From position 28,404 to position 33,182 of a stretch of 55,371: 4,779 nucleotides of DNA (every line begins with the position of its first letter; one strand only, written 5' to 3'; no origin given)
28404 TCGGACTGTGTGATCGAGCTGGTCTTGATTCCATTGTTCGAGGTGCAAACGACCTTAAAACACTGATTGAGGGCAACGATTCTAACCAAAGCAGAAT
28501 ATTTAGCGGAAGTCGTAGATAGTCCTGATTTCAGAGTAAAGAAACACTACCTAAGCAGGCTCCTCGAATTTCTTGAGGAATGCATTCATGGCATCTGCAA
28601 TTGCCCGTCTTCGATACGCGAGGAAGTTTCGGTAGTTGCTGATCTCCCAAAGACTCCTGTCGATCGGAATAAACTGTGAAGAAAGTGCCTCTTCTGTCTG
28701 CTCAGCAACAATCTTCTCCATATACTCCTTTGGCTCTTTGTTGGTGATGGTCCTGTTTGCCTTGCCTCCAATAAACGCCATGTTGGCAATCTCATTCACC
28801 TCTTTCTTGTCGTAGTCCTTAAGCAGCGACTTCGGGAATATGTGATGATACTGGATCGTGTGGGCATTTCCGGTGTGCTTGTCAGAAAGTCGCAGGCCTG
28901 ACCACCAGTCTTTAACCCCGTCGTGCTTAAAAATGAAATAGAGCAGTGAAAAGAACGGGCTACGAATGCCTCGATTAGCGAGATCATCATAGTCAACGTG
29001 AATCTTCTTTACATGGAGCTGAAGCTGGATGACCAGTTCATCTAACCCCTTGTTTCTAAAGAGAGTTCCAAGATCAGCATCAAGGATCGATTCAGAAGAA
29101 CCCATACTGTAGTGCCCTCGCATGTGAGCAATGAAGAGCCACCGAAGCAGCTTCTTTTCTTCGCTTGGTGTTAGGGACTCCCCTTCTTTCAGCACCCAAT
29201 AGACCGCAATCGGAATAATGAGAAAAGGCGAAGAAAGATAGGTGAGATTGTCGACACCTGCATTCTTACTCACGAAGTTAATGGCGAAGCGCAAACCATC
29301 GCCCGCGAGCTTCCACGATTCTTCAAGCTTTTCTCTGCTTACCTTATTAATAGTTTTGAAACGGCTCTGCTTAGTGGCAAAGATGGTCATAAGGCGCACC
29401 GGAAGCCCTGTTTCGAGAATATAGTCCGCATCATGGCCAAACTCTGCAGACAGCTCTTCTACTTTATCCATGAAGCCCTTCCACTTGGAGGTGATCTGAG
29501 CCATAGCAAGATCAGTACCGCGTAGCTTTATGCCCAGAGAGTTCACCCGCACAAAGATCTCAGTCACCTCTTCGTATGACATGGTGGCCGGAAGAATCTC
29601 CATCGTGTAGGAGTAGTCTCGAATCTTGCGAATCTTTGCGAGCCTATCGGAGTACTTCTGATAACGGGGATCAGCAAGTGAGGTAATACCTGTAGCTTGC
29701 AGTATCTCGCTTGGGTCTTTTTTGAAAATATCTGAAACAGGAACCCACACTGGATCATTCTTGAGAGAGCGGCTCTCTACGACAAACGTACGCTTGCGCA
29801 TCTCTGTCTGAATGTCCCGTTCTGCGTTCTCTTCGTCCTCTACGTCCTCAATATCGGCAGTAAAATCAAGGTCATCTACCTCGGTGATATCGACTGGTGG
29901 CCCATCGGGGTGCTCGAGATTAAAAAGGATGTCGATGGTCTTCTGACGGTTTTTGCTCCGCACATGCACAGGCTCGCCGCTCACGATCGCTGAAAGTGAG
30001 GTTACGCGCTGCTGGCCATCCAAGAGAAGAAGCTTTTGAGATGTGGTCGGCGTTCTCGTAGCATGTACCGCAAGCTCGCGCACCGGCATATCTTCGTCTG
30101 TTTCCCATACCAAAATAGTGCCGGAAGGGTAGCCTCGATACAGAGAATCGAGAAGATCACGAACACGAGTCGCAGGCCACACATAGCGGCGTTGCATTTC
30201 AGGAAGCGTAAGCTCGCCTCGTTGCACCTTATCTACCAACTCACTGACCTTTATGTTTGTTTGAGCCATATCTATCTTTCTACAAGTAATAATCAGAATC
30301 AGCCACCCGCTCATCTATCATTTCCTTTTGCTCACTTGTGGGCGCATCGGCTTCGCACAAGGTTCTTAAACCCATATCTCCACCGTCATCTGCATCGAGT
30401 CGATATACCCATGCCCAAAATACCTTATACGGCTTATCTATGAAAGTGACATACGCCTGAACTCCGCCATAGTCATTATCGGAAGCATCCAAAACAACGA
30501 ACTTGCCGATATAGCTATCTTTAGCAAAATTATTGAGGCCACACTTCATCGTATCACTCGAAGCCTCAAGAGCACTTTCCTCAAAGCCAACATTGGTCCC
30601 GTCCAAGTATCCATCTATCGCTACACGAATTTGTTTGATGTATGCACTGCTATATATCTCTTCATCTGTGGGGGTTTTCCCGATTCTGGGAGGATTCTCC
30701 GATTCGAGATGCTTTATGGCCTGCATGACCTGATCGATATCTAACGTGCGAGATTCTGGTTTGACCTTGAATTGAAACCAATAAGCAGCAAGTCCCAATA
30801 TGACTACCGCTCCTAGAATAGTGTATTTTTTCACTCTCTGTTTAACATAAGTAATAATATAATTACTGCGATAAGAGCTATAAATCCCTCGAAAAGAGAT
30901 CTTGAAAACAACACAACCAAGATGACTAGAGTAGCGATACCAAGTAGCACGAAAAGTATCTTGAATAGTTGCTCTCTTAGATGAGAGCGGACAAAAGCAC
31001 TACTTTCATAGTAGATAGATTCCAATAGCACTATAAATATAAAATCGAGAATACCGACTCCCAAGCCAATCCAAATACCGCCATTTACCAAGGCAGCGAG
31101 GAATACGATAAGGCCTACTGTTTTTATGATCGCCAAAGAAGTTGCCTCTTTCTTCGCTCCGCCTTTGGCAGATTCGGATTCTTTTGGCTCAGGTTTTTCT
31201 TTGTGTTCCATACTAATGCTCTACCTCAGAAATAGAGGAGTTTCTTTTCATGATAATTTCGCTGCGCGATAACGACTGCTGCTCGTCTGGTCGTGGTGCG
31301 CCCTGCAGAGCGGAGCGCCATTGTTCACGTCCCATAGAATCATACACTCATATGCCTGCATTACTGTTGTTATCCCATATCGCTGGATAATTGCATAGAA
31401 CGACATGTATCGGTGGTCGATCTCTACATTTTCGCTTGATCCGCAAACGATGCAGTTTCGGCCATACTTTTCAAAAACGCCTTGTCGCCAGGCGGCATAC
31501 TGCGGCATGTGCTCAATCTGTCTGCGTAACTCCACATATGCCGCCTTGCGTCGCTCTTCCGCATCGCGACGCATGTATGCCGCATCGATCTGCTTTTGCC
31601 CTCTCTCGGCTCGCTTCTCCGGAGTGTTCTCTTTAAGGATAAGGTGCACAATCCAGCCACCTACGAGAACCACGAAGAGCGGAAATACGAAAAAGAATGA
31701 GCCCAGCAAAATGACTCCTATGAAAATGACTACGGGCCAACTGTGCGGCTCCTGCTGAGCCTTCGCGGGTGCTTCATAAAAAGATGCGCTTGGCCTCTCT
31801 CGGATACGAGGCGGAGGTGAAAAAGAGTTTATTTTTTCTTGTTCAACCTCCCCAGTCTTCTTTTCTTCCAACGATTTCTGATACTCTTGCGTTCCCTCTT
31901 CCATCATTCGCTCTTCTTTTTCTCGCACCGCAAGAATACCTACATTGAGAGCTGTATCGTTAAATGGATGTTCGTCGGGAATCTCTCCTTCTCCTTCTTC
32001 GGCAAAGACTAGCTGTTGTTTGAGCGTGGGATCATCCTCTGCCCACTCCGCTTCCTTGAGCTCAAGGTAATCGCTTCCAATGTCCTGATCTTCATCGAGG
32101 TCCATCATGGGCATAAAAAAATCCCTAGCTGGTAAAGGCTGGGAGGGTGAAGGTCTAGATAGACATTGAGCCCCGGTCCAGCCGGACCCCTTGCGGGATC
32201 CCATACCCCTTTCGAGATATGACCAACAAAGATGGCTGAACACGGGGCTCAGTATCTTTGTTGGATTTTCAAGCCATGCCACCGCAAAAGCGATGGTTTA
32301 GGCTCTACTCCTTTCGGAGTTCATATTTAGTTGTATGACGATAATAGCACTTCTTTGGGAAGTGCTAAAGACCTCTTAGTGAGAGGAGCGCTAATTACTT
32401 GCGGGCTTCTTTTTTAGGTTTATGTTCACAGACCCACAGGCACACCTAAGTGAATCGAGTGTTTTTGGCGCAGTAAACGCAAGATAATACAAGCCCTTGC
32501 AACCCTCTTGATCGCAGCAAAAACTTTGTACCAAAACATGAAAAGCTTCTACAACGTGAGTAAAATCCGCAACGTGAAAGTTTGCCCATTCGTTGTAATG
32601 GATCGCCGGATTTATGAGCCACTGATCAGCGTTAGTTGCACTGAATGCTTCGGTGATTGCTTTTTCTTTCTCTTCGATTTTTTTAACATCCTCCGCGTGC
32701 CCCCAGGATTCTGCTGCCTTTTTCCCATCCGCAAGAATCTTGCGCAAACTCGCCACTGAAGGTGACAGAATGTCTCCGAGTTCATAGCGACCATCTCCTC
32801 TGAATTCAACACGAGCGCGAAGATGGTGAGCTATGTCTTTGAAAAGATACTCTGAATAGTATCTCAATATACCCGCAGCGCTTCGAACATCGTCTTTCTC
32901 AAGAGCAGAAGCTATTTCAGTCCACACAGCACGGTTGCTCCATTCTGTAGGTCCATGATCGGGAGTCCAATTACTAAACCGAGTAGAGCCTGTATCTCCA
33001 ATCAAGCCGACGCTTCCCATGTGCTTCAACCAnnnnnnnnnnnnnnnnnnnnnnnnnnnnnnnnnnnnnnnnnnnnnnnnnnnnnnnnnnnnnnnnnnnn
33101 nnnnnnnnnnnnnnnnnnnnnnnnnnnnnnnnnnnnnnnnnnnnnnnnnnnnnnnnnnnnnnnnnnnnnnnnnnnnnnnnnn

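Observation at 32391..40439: Five-gene coupled operon: a type III R-M system split by a HEPN-motif gene and extended by a 66-aa ORF plus a Rad50-like zinc-hook ATPase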

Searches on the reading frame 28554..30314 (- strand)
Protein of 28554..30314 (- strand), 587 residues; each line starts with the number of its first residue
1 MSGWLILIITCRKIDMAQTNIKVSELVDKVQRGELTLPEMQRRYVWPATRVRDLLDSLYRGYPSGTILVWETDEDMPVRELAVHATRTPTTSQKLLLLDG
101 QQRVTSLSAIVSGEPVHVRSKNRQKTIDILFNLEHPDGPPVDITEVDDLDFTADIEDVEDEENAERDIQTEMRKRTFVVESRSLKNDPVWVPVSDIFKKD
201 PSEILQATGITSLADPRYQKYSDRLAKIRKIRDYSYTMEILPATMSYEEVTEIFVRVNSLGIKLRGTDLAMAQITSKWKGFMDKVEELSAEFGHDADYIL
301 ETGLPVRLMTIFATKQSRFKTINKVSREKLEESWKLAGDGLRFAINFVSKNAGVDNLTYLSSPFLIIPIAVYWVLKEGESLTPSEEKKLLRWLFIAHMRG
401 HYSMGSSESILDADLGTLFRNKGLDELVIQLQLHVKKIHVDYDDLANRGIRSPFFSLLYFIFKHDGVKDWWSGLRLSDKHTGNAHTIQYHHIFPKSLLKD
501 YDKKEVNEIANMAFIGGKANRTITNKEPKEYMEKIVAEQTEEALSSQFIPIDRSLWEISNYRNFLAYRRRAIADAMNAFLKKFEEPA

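Call 88: search_protein_families(library=pfam, proteins=[window:28554-30314:-], max_evalue=0.001)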
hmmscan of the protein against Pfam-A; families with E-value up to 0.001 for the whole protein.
window:28554-30314:- (587 aa): 2 families
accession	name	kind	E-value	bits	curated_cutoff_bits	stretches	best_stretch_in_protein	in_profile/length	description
PF03235.19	GmrSD_N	-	5.1e-28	99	33.2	1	23-274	1-198/199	GmrSD restriction endonuclease, N-terminal domain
PF07510.16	GmrSD_C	-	0.00021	21.6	23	1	479-534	41-105/138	GmrSD restriction endonucleases, C-terminal domain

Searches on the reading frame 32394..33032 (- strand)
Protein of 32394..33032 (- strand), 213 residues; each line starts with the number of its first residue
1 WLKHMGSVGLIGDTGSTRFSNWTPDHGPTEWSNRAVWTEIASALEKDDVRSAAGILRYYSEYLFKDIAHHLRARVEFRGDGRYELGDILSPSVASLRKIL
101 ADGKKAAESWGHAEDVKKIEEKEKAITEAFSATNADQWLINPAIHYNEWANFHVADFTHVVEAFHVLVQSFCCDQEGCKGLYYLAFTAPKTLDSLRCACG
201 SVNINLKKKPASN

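Call 39: search_protein_families(library=pfam, alignment_id=A3, max_evalue=10)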
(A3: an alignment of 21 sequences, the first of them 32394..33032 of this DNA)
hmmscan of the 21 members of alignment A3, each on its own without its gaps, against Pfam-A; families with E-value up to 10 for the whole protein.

A. member 1, window:32394-33032:- (213 aa): 0 families

B. families by the number of members that match (of 21 scanned): 15 families
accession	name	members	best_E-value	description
PF00775.27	Dioxygenase_C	2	0.043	Dioxygenase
PF01485.27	IBR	2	0.064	IBR domain, a half RING-finger domain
PF24571.2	HEAT_SCC3-SA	2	0.075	Cohesin subunit SCC3/SA, HEAT-repeats domain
PF24708.1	Lip_C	2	0.11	Lipase-like, C-terminal domain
PF17305.7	DUF5354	1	0.0023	Family of unknown function (DUF5354)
PF20494.3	YfjS_YafY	1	0.018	Lipoprotein YfjS/YafY domain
PF18694.6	TDP-43_N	1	0.019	TAR DNA-binding protein 43, N-terminal domain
PF03678.21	Adeno_hexon_C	1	0.078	Hexon, adenovirus major coat protein, C-terminal domain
PF17805.7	AsnC_trans_reg2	1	0.11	AsnC-like ligand binding domain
PF08858.15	IDEAL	1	0.17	IDEAL domain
PF24749.2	DUF7695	1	0.17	Domain of unknown function (DUF7695)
PF22321.2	Zona_CL2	1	0.17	Zonadhesin, second cohesin-like domain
PF09306.15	Phage-scaffold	1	0.2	Bacteriophage, scaffolding protein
PF09082.15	DUF1922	1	0.22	Domain of unknown function (DUF1922)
PF14354.12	Lar_restr_allev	1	9.1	Restriction alleviation protein Lar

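Call 44: predict_structure(alignment_id=A3)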
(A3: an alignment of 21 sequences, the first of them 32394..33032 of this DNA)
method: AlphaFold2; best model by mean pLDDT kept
length: 213 residues; sequences in the alignment: 21
mean_pLDDT: 81.4   pTM: 0.77
mean pLDDT of the five models: 81.4, 81.0, 79.9, 78.4, 76.5
residues with pLDDT >= 90: 90; 70-90: 80; 50-70: 25; < 50: 18
segments of 3 or more residues with pLDDT < 50: 15-29
pLDDT, mean of each block of 10 residues (from residue 1): 56 45 37 80 93 87 86 73 78 94 96 95 94 86 81 92 94 85 85 88 91 63
secondary structure, 60 per line:
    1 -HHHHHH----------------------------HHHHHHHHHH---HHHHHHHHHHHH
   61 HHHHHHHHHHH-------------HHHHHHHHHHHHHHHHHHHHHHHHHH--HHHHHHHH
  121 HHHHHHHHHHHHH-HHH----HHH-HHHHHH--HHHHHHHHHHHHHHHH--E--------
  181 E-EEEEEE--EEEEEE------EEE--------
elements in order: H2-7 H36-45 H49-71 H85-110 H113-133 H146-151 H154-169 E183-188 E191-196 E203-205

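Call 47: fold_search(model_id=the predicted structure, library=pdb)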
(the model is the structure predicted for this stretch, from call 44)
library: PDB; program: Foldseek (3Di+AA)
matches with E <= 10: 193; with E <= 0.001: 0
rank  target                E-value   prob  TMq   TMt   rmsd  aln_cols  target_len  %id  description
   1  8h2n_A                8.0e-01  0.04  0.14  0.05  25.2       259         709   12  gp96 RNA polymerase from P23-45 phage (crystal 2) (released 2023-10-11)
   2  8fw3_D                9.9e-01  0.08  0.18  0.19  14.2       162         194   12  MtrR from Neisseria gonorrhoeae bound to Testosterone (released 2024-01-24)
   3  7fdp_A                1.1e+00  0.03  0.12  0.08  21.1       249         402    9  Crystal structure of PirB insecticidal protein from Photorhabdus akhurstii (released 2022-07-20)
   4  3ozu                  1.1e+00  0.03  0.14  0.09  14.6       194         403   14  The Crystal Structure of flavohemoglobin from R. eutrophus in complex with miconazole (released 2011-03-16)
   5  3t6g_B                1.2e+00  0.16  0.24  0.34  13.8       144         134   12  Structure of the complex between NSP3 (SHEP1) and p130Cas (released 2011-11-23)
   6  6w6x_A                1.2e+00  0.11  0.22  0.32  12.3       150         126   14  Crystal Structure of ABLE Apo-protein (released 2020-08-26)
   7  5a7d_S                1.2e+00  0.11  0.24  0.19  19.0       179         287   10  Tetrameric assembly of LGN with Inscuteable (released 2016-08-03)
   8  7bml_B                1.2e+00  0.09  0.20  0.24  15.5       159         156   14  Crystal structure of outer surface protein C (OspC) from Borrelia burgdorferi (released 2021-02-10)
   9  7fdp_B                1.2e+00  0.03  0.14  0.09  22.8       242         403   10  Crystal structure of PirB insecticidal protein from Photorhabdus akhurstii (released 2022-07-20)
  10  8xn1_B                1.4e+00  0.07  0.17  0.11  15.4       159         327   12  Cryo-EM structure of human ZnT3, in the presence of zinc, determined in an inward-facing conformation (released 2024-10-30)
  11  5a7d_P                1.6e+00  0.10  0.24  0.19  19.0       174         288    9  Tetrameric assembly of LGN with Inscuteable (released 2016-08-03)
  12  9c24_D                1.6e+00  0.08  0.20  0.25  15.5       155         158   15  Fab F946 in complex with OspCB (released 2025-08-27)
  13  5a7d_O                1.9e+00  0.09  0.24  0.19  19.0       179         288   10  Tetrameric assembly of LGN with Inscuteable (released 2016-08-03)
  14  4g1b_A                2.0e+00  0.02  0.13  0.09  15.4       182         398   10  X-ray structure of yeast flavohemoglobin in complex with econazole (released 2012-11-14)
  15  1y4z_C                2.1e+00  0.05  0.15  0.15  16.7       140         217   10  The crystal structure of Nitrate Reductase A, NarGHI, in complex with the Q-site inhibitor pentachlorophenol (released 2005-03-08)
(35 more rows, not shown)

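Call 64: search_protein_families(library=padloc, alignment_id=A3, max_evalue=1)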
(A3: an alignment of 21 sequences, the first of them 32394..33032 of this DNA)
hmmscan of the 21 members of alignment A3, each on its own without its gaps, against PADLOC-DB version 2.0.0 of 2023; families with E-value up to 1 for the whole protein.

A. member 1, window:32394-33032:- (213 aa): 0 families

B. families by the number of members that match (of 21 scanned): 0 families

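Call 101: search_solved_structures(query=A3, max_evalue=10, show_alignments=2)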
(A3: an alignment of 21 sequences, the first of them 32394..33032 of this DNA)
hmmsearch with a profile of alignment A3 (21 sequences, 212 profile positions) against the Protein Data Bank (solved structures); distinct sequences matched with E-value up to 10: 4.
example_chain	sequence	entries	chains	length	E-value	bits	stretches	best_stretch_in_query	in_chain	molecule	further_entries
7pwg_d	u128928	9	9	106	0.83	12.4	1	34-104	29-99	Ribosomal protein L31B | 60S ribosomal protein eL31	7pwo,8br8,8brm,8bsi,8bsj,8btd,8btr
8snb_7U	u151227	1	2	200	1.5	11.6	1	12-44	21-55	SPATA48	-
11he_40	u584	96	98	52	1.7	11.4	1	163-210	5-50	Large ribosomal subunit protein eL40 | eL40 | Ribosomal protein eL40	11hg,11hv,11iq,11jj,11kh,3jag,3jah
7r81_o1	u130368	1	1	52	1.8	11.3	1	163-206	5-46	60S ribosomal protein L40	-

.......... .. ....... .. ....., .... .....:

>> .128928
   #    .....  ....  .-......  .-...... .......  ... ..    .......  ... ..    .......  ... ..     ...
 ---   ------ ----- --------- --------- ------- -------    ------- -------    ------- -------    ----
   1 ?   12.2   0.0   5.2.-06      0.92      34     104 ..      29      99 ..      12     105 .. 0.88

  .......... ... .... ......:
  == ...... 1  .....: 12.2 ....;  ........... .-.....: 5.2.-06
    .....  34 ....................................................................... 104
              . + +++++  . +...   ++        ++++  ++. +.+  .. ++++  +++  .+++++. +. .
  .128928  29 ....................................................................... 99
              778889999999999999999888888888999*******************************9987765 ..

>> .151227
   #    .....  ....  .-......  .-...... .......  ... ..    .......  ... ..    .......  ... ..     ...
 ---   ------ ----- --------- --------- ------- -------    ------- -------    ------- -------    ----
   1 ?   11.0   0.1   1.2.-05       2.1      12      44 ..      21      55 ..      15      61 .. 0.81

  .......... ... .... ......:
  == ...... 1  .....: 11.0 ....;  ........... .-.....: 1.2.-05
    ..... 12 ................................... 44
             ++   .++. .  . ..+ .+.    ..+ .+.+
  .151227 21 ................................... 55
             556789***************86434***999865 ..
